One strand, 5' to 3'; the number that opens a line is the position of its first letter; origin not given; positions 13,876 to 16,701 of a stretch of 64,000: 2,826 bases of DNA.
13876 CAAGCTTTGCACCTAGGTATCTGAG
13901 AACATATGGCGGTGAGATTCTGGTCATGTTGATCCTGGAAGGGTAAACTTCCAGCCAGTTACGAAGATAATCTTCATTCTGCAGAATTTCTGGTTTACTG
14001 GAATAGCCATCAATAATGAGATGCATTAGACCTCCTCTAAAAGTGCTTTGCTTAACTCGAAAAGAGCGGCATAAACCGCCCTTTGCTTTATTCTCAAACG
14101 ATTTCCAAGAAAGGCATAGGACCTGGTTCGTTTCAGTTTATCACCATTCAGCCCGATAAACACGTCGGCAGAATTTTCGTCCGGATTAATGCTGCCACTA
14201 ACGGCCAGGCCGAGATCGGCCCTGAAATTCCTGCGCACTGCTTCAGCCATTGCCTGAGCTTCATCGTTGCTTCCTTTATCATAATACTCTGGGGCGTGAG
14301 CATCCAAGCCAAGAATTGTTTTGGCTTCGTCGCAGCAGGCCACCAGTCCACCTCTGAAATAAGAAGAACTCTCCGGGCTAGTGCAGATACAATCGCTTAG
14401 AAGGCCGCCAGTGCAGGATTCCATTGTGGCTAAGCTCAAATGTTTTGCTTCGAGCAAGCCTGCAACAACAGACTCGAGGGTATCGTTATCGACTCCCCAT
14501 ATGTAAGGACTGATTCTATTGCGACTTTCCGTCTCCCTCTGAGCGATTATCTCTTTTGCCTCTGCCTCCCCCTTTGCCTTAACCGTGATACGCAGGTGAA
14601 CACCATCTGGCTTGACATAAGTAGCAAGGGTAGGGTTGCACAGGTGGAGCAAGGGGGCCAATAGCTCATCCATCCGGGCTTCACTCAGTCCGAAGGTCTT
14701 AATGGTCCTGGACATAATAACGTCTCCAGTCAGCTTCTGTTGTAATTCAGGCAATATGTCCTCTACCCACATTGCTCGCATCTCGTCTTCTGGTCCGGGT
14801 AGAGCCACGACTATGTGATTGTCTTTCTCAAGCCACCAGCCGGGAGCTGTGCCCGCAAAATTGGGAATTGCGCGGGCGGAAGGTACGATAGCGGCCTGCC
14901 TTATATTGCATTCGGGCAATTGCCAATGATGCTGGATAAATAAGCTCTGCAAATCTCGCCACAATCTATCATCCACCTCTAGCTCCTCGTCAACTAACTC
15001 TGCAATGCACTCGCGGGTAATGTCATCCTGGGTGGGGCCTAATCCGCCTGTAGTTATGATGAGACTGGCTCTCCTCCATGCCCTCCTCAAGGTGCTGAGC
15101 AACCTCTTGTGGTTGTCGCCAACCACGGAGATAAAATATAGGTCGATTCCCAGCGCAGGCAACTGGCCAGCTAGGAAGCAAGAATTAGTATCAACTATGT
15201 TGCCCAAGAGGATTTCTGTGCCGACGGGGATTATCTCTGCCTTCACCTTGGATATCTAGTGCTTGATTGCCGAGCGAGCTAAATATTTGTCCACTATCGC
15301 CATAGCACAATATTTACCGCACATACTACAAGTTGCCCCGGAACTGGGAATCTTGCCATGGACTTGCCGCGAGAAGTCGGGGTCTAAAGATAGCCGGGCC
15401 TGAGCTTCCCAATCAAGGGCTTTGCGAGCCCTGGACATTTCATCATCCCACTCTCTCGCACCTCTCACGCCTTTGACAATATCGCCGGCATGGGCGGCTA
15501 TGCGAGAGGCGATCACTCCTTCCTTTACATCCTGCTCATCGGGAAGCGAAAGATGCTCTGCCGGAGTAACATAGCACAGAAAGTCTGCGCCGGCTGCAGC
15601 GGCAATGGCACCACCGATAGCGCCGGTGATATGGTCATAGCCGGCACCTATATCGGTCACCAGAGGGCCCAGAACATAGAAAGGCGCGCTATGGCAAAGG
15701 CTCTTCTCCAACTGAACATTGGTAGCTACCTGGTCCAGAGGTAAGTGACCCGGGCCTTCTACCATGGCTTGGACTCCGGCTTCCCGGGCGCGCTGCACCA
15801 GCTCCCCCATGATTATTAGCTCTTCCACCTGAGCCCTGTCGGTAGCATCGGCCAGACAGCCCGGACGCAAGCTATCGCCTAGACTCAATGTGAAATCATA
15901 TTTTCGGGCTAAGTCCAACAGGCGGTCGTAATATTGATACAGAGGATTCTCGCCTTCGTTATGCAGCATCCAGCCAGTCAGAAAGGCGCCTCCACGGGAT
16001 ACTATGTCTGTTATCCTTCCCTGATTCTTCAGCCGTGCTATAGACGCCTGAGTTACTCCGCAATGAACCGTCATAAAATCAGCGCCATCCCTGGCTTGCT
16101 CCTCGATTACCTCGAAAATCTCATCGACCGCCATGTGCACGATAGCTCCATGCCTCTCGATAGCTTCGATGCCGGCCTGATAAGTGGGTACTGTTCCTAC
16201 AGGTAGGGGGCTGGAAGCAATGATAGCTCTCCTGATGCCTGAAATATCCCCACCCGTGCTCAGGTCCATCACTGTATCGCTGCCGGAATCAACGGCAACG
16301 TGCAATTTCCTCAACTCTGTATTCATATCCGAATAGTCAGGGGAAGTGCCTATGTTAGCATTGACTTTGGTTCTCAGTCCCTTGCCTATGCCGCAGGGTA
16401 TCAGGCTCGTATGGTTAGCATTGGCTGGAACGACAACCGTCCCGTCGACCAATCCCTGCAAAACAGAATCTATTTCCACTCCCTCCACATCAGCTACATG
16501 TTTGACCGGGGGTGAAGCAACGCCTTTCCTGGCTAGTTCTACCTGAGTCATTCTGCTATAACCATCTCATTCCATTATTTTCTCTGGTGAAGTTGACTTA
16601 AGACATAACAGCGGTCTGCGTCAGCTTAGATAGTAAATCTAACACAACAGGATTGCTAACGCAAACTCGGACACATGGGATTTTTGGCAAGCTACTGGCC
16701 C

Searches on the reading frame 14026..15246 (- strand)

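Call 82: search_protein_families(library=pfam, proteins=[window:14026-15246:-], max_evalue=0.00001)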
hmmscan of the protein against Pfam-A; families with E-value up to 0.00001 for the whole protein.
window:14026-15246:- (406 aa): 3 families
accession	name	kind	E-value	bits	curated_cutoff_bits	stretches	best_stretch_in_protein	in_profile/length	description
PF00994.29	MoCF_biosynth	-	3.6e-33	114.7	26.6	1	4-169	1-143/144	Probable molybdopterin binding domain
PF02464.23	CinA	-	2.4e-28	99.2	23.5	1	255-401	2-154/155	Competence-damaged protein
PF18146.6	CinA_KH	-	2.8e-21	75.8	27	1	179-251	1-73/73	Damage-inducible protein CinA KH domain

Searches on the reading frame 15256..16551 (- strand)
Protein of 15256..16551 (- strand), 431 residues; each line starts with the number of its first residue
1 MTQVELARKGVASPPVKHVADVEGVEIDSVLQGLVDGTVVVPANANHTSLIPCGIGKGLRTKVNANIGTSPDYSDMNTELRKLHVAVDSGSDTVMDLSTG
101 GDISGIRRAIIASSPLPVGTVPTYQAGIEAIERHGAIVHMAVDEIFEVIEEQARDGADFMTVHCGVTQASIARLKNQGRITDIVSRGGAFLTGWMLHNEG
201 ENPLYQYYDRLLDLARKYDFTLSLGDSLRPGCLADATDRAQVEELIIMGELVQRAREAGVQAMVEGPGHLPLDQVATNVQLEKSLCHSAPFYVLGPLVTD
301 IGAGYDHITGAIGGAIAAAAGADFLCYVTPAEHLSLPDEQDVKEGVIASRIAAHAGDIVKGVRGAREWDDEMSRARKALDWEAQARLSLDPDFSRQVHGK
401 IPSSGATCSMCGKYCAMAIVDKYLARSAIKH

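Call 83: search_protein_families(library=pfam, proteins=[window:15256-16551:-], max_evalue=0.00001)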
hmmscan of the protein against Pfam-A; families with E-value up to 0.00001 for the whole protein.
window:15256-16551:- (431 aa): 1 family
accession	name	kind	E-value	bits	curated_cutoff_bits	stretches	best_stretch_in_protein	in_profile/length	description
PF01964.24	ThiC_Rad_SAM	-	8.2e-193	641.3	25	1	2-421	1-419/420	Radical SAM ThiC family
